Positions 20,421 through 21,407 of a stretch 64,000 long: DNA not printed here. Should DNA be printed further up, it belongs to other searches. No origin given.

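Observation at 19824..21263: AT-rich 1.44 kb islet inserted exactly between the zapB and rraA terminators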

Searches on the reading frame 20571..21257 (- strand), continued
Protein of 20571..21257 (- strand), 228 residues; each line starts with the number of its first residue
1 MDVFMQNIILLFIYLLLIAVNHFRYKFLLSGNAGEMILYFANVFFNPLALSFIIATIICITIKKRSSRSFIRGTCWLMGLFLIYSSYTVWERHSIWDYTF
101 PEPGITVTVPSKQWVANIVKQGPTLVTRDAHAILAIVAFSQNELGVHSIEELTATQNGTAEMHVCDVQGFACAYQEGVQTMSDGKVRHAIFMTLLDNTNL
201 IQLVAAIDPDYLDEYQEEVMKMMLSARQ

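Call 53: find_encoding_contigs(protein=P0119, flank=8000, max_places=2)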
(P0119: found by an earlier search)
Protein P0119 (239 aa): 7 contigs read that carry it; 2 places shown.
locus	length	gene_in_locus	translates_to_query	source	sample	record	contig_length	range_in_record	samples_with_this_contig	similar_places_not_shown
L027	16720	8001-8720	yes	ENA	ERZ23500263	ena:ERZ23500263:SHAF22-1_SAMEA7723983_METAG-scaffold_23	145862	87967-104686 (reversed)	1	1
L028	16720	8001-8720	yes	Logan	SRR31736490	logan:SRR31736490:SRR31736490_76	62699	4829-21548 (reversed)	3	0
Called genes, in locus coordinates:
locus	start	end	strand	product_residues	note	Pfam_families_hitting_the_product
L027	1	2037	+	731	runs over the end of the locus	PF17764:PriA_3primeBD, PF21213:WHD_PriA, PF00270:DEAD, PF04851:ResIII, PF18319:Zn_ribbon_PriA, PF00271:Helicase_C (weak), PF18074:PriA_C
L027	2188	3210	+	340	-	PF00356:LacI, PF00532:Peripla_BP_1, PF13407:Peripla_BP_4, PF13377:Peripla_BP_3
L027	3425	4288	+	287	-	PF05036:SPOR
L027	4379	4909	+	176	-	PF00227:Proteasome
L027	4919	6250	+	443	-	PF00493:MCM (faint), PF00004:AAA (weak), PF07728:AAA_5 (weak), PF13401:AAA_22 (faint), PF07724:AAA_2, PF00004:AAA (weak)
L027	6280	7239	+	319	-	PF01040:UbiA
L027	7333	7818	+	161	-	PF03737:RraA-like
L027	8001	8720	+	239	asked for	-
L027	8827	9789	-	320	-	PF00365:PFK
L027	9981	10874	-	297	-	PF01545:Cation_efflux, PF16916:ZT_dimer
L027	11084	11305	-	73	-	PF04606:Ogr_Delta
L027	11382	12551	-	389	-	PF05954:Phage_GPD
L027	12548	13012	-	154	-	PF06995:Phage_P2_GpU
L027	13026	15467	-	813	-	PF10145:PhageMin_Tail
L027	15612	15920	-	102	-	PF10109:Phage_TAC_7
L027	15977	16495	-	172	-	PF04985:Phage_tube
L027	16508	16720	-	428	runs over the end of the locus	PF22671:Gp18_domIII_N, PF04984:Phage_sheath_1, PF17482:Phage_sheath_1C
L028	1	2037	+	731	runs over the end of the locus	PF17764:PriA_3primeBD, PF21213:WHD_PriA, PF00270:DEAD, PF04851:ResIII, PF18319:Zn_ribbon_PriA, PF00271:Helicase_C (weak), PF18074:PriA_C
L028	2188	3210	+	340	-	PF00356:LacI, PF00532:Peripla_BP_1, PF13407:Peripla_BP_4, PF13377:Peripla_BP_3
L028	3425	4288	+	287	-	PF05036:SPOR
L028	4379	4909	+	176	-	PF00227:Proteasome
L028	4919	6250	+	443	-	PF00493:MCM (faint), PF00004:AAA (weak), PF07728:AAA_5 (weak), PF13401:AAA_22 (faint), PF07724:AAA_2, PF00004:AAA (weak)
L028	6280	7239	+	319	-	PF01040:UbiA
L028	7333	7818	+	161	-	PF03737:RraA-like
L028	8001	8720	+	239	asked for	-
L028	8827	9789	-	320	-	PF00365:PFK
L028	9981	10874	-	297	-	PF01545:Cation_efflux, PF16916:ZT_dimer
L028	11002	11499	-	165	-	PF13801:Metal_resist (faint), PF07813:LTXXQ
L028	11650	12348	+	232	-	PF00072:Response_reg, PF00486:Trans_reg_C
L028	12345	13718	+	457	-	PF16527:CpxA_peri, PF00672:HAMP, PF00512:HisKA, PF02518:HATPase_c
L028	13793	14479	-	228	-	PF03473:MOSC, PF03475:YiiM_3-alpha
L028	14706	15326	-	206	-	PF00081:Sod_Fe_N, PF02777:Sod_Fe_C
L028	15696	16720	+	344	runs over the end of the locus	PF06379:RhaT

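Call 56: find_encoding_contigs(protein=P0059, flank=2500, max_places=8)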
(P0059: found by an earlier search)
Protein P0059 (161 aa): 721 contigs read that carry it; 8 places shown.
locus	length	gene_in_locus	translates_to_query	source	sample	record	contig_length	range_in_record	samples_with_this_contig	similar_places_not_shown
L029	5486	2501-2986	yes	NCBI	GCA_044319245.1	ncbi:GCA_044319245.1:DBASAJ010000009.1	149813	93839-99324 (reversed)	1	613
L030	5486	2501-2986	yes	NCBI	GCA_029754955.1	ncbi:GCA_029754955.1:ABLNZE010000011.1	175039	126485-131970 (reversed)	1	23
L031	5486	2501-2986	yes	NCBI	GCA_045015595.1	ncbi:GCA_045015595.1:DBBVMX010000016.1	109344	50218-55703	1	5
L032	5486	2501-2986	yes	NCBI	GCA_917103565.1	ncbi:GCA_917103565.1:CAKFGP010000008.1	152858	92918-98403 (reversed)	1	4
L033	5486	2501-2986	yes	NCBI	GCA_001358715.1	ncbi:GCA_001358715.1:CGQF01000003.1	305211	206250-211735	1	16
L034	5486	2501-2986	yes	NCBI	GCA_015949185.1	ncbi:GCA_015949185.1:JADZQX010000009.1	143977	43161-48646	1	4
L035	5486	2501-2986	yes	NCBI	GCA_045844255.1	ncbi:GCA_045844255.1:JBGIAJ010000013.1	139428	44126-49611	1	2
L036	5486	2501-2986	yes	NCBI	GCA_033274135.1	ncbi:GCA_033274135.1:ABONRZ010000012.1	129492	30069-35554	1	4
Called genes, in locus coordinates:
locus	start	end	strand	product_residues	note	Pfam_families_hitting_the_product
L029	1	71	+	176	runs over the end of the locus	PF00227:Proteasome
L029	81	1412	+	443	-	PF00493:MCM (faint), PF00004:AAA (weak), PF07728:AAA_5 (weak), PF13401:AAA_22 (faint), PF07724:AAA_2, PF00004:AAA (weak)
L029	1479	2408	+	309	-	PF01040:UbiA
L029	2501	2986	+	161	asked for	PF03737:RraA-like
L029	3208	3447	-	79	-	-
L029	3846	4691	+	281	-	PF00230:MIP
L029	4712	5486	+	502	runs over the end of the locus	PF00370:FGGY_N, PF02782:FGGY_C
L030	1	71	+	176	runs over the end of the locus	PF00227:Proteasome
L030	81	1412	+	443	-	PF00493:MCM (faint), PF00004:AAA (weak), PF07728:AAA_5 (weak), PF13401:AAA_22 (faint), PF07724:AAA_2, PF00004:AAA (weak)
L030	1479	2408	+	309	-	PF01040:UbiA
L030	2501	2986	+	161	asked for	PF03737:RraA-like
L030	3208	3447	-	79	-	-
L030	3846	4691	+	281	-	PF00230:MIP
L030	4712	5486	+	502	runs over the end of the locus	PF00370:FGGY_N, PF02782:FGGY_C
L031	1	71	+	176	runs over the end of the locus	PF00227:Proteasome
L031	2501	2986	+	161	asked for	PF03737:RraA-like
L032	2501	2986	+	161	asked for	PF03737:RraA-like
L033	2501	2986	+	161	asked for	PF03737:RraA-like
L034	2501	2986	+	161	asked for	PF03737:RraA-like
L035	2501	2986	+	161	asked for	PF03737:RraA-like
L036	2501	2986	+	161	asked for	PF03737:RraA-like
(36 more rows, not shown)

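Call 64: find_encoding_contigs(protein=P0030, flank=6000, max_places=3)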
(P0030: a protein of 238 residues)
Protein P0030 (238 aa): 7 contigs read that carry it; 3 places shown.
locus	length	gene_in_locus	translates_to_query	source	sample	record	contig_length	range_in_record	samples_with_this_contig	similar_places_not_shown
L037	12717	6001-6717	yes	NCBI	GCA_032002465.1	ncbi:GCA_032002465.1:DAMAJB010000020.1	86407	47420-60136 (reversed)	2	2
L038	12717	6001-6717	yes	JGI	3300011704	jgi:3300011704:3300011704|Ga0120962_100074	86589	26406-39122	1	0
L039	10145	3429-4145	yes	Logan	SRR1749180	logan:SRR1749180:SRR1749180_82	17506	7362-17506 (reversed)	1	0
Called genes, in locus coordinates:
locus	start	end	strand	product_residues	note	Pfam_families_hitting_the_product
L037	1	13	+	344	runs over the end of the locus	PF00356:LacI, PF00532:Peripla_BP_1, PF13407:Peripla_BP_4, PF13377:Peripla_BP_3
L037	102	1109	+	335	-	PF05036:SPOR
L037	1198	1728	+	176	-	PF00227:Proteasome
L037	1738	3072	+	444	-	PF00004:AAA (weak), PF07728:AAA_5 (faint), PF13401:AAA_22 (faint), PF07724:AAA_2, PF00004:AAA (weak)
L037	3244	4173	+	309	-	PF01040:UbiA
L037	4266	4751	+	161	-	PF03737:RraA-like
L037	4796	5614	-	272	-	PF03180:Lipoprotein_9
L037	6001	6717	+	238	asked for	-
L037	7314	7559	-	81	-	-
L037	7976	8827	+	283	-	PF00230:MIP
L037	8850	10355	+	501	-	PF00370:FGGY_N, PF02782:FGGY_C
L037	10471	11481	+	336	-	PF03320:FBPase_glpX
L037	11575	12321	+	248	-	PF00970:FAD_binding_6 (weak), PF00175:NAD_binding_1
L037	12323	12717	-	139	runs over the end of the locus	PF05656:DUF805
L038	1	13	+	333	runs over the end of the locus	PF00356:LacI, PF00532:Peripla_BP_1, PF13407:Peripla_BP_4, PF13377:Peripla_BP_3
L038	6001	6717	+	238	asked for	-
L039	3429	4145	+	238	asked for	-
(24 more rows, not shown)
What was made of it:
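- rraA-(nlpA-like gene)-X-zapB in L037-39 (call 64).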

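Call 65: find_encoding_contigs(protein=P0031, flank=6000, max_places=3)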
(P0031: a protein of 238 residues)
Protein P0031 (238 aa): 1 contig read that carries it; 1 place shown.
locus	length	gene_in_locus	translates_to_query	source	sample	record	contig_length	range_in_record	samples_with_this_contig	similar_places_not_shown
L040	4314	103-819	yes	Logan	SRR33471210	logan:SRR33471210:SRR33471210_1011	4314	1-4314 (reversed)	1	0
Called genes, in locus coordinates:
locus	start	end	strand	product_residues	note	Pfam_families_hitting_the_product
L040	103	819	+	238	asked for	-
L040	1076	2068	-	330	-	PF00135:COesterase, PF20434:BD-FAE, PF07859:Abhydrolase_3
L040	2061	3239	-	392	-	PF07690:MFS_1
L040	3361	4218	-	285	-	PF02311:AraC_binding, PF07883:Cupin_2, PF00165:HTH_AraC (faint), PF12833:HTH_18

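Call 67: fold_search(model_id=the predicted structure, library=afdb50)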
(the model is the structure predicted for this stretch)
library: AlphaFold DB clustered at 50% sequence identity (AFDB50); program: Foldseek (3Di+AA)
matches with E <= 10: 2306; with E <= 0.001: 1566
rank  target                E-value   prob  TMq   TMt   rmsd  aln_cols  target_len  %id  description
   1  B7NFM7                4.9e-35  1.00  0.90  0.90   2.6       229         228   94  Uncharacterized protein [Escherichia coli O17:K52:H18 (strain UMN026 / ExPEC)]
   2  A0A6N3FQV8            4.2e-22  1.00  0.57  0.55   9.3       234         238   37  Uncharacterized protein [Klebsiella oxytoca]
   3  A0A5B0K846            9.3e-21  1.00  0.71  0.68   4.8       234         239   35  Uncharacterized protein
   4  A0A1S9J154            5.7e-18  1.00  0.32  0.49  11.0       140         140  100  Uncharacterized protein [Shigella boydii]
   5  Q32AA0                6.8e-11  1.00  0.34  0.90   1.8        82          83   98  Uncharacterized protein [Shigella dysenteriae serotype 1 (strain Sd197)]
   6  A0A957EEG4            9.2e-09  1.00  0.45  0.13   5.0       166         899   19  Uncharacterized protein
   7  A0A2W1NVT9            9.7e-09  1.00  0.50  0.32   8.4       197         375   12  RDD family protein [Paenibacillus xerothermodurans]
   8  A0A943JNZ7            2.2e-08  1.00  0.61  0.75   3.0       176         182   12  PsbP C-terminal domain-containing protein
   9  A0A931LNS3            3.0e-08  1.00  0.47  0.29  10.8       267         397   11  PsbP C-terminal domain-containing protein
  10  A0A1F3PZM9            3.1e-08  1.00  0.47  0.59   4.8       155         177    9  Lipoprotein
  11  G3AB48                4.2e-08  1.00  0.50  0.43   3.9       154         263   14  Lipoprotein [Ralstonia syzygii R24]
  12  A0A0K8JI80            4.4e-08  1.00  0.44  0.60   5.4       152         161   17  PsbP C-terminal domain-containing protein
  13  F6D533                4.4e-08  1.00  0.51  0.55  14.1       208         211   10  PsbP C-terminal domain-containing protein [Methanobacterium paludis (strain DSM 25820 / JCM 18151 / SWAN1)]
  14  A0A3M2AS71            5.0e-08  1.00  0.44  0.50  14.3       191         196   15  PsbP C-terminal domain-containing protein
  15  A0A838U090            6.3e-08  1.00  0.48  0.53   4.6       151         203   15  PsbP C-terminal domain-containing protein
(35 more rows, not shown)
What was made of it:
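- AFDB neighbours are annotated 'PsbP C-terminal' or 'DUF1795' (call 67).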

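Call 74: search_solved_structures(query=A2, max_evalue=10)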
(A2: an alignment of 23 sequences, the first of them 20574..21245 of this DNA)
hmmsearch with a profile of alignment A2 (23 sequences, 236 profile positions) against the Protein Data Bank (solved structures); distinct sequences matched with E-value up to 10: 10.
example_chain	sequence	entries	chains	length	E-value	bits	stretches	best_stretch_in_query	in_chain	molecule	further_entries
9x46_A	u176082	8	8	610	0.22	13.9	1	40-88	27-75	Lipid/multidrug/protein-type ABC exporter, ATP binding/membrane-spanning protein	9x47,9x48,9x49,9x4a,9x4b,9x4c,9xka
2m8r_A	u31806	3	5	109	0.29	13.5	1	56-84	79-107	Syntaxin-1A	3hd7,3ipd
6wvt_K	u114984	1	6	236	0.36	13.2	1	83-153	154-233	Catenin alpha-1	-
6dv1_A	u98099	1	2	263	0.37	13.2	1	83-153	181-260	Catenin alpha-1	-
2mme_A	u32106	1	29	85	0.6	12.5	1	99-156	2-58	MxiH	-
6rwy_L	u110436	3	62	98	0.66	12.4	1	97-156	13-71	Protein MxiH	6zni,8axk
2ksd_A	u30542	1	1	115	0.8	12.1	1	4-59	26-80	Aerobic respiration control sensor protein arcB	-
8x52_E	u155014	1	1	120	0.94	11.9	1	28-64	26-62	Amyloid-beta precursor protein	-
3ddl_A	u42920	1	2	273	1.4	11.3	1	34-92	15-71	Xanthorhodopsin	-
4igg_A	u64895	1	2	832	2.2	10.7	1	87-153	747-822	Catenin alpha-1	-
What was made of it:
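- Tried and rejected: PDB sequence profile search: only noise (call 74).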

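Call 75: profile_search(alignment_id=A2)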
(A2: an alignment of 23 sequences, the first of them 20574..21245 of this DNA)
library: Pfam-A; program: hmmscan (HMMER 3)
A. the first sequence (224 residues): domains with independent E <= 10: 4; with E <= 0.001: 0
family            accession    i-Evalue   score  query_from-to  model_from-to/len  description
NMT1_3            PF16868.10      0.052    13.6     151-218       129-197/289  NMT1-like family
DUF7649           PF24661.1        0.16    12.6      32-86         15-72/85  Domain of unknown function (DUF7649)
LNT_N             PF20154.4        0.45    11.1      32-84          5-57/159  Apolipoprotein N-acyltransferase N-terminal domain
DUF3995           PF13160.11        4.5     8.2      62-101        31-70/124  Protein of unknown function (DUF3995)
B. every sequence of the alignment scanned on its own (23 sequences): families by number of members that match
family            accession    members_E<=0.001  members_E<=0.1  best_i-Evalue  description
Pox_A14           PF05767.17                 0               2        1.6e-03  Poxvirus virion envelope protein A14
INPP5B_PH         PF16776.11                 0               2        5.3e-02  Type II inositol 1,4,5-trisphosphate 5-phosphatase PH domain
PsbP              PF01789.22                 0               1        3.4e-03  PsbP
Tetraspanin       PF00335.26                 0               1        4.1e-03  Tetraspanin family
EII-GUT           PF03608.18                 0               1        4.5e-03  PTS system enzyme II sorbitol-specific factor
CarbopepD_reg_2   PF13715.12                 0               1        7.9e-03  CarboxypepD_reg-like domain
LNT_N             PF20154.4                  0               1        9.2e-03  Apolipoprotein N-acyltransferase N-terminal domain
DUF3397           PF11877.13                 0               1        1.9e-02  Protein of unknown function (DUF3397)
ADPrib_exo_Tox    PF03496.20                 0               1        2.8e-02  ADP-ribosyltransferase exoenzyme
LPG_synthase_TM   PF03706.18                 0               1        3.2e-02  Lysylphosphatidylglycerol synthase TM region
7TMR-DISM_7TM     PF07695.17                 0               1        3.4e-02  7TM diverse intracellular signalling
DUF308            PF03729.18                 0               1        4.1e-02  Short repeat of unknown function (DUF308)
TauE              PF01925.25                 0               1        4.3e-02  Sulfite exporter TauE/SafE
ABC_export        PF16962.11                 0               1        4.8e-02  Putative ABC exporter
NMT1_3            PF16868.10                 0               1        5.2e-02  NMT1-like family
ETR1_N            PF25487.1                  0               1        6.1e-02  Ethylene receptor 1-like, N-terminal domain
DUF2101           PF09874.14                 0               1        6.8e-02  Predicted membrane protein (DUF2101)
DUF4961           PF16328.11                 0               1        6.9e-02  Domain of unknown function (DUF4961)
Phytochelatin     PF05023.20                 0               1        8.2e-02  Phytochelatin synthase
FKS1_dom2         PF23605.1                  0               1        8.6e-02  1,3-beta-glucan synthase component FKS1, second domain
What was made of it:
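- Closest known: PsbP family. Different: Sequence similarity is sub-threshold: the best i-Evalue is 3.4e-3, in 1 of 23 members (call 75).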

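Call 76: search_dna_similar(query=window:20574-21245:-, collection=plasmids, mode=protein, max_evalue=0.001, max_rows=10)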
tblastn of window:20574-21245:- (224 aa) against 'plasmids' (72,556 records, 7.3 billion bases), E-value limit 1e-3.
Records with a match: 1; places in all: 2; records where one place covers at least 80% of the query: 1.
Best place of each record, by identity: 95-99% 1.
By first word of the organism name: Escherichia 1.
By predicted mobility (MOB-suite, as given by PLSDB): non-mobilizable 1.
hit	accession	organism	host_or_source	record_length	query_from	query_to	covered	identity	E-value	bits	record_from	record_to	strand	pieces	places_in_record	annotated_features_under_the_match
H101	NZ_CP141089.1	Escherichia coli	Homo sapiens,Infected Human Urine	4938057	1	224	100%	96.4%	2e-130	412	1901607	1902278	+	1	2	none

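Call 79: search_dna_similar(query=window:20574-21245:-, collection=phages, mode=protein, max_evalue=0.001, max_rows=10)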
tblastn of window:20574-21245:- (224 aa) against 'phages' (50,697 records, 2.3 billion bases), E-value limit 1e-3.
No match.
